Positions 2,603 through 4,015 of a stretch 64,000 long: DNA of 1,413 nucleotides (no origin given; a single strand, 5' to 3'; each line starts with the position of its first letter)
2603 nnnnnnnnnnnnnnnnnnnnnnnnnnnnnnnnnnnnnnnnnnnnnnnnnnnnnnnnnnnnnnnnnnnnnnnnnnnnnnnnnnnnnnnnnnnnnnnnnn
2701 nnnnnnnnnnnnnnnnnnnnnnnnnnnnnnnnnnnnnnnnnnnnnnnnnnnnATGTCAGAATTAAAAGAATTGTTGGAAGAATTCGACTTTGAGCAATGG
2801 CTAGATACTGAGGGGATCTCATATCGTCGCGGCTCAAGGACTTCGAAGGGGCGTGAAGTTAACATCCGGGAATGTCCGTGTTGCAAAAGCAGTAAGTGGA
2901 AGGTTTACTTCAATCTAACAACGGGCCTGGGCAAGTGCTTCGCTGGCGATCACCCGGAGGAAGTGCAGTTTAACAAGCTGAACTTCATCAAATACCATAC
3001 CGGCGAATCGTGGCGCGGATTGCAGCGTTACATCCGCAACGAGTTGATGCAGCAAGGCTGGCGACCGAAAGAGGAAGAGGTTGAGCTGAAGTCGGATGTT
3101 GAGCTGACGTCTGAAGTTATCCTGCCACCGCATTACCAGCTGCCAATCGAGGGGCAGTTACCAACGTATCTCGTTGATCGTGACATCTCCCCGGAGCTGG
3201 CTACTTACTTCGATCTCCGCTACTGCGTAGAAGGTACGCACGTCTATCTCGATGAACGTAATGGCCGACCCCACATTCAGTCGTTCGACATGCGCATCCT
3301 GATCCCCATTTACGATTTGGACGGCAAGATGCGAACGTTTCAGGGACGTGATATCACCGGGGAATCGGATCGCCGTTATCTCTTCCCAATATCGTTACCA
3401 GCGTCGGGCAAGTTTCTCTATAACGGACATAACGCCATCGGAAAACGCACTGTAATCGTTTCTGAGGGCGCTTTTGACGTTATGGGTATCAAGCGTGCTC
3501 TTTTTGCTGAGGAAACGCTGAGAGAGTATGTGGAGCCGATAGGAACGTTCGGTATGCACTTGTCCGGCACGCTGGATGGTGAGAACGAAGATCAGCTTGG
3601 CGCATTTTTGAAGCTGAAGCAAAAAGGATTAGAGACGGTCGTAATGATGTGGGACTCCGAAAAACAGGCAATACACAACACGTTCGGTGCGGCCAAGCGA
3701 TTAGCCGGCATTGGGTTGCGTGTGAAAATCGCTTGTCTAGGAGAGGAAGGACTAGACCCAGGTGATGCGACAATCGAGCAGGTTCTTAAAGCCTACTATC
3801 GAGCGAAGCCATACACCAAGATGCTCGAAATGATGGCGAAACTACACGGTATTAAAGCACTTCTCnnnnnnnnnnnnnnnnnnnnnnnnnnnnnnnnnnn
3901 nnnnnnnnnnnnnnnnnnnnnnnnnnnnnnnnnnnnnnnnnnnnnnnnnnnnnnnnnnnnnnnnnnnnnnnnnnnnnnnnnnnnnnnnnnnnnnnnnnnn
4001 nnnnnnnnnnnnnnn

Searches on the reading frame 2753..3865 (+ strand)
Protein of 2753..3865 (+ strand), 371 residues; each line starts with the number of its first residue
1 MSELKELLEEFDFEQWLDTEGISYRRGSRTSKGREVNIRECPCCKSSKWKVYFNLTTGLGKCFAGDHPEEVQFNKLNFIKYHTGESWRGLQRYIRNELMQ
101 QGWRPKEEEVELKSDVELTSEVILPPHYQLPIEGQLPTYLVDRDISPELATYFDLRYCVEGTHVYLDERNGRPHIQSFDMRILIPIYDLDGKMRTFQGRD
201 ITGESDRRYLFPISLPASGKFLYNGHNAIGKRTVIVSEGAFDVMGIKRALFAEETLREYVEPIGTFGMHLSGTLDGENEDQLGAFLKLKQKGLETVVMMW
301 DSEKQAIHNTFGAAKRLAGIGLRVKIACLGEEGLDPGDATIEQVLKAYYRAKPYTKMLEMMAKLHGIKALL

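Call 63: search_protein_families(library=pfam, proteins=[window:2753-3865:+], max_evalue=0.01)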
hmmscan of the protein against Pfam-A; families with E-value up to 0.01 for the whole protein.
window:2753-3865:+ (371 aa): 1 family
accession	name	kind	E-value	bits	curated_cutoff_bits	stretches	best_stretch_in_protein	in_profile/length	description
PF08275.17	DNAG_N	-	3.9e-06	27.4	26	1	167-210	64-107/128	DNA primase catalytic core, N-terminal domain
